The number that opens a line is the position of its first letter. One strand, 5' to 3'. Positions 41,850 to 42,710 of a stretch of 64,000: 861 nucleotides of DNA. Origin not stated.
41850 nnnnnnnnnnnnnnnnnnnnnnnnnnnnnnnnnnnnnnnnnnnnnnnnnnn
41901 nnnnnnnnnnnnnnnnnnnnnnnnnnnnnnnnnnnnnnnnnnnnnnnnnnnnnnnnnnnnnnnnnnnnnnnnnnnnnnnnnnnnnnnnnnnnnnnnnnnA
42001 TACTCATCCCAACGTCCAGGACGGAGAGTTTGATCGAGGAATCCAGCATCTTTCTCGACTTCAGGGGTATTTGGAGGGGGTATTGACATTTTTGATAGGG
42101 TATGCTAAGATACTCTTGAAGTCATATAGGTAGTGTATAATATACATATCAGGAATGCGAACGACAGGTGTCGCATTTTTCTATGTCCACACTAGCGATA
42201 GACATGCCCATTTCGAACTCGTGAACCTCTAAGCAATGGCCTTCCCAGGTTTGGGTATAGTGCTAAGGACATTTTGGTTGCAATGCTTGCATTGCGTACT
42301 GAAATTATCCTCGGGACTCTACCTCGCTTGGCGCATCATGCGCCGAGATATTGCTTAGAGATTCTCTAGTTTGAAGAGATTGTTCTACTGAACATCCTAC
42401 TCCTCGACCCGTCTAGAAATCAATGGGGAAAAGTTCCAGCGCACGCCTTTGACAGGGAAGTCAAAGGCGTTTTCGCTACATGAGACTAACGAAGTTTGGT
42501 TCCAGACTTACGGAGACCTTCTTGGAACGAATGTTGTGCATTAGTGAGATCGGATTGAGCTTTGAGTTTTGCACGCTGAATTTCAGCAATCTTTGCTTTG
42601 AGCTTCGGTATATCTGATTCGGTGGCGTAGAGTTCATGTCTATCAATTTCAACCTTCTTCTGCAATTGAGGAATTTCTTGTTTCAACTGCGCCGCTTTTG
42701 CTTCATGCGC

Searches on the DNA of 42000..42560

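Call 61: search_rna_families(source=window, start=42000, end=42560, threshold=evalue, max_evalue=5)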
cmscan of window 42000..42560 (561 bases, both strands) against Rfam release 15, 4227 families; matches with E-value up to 5: 0.
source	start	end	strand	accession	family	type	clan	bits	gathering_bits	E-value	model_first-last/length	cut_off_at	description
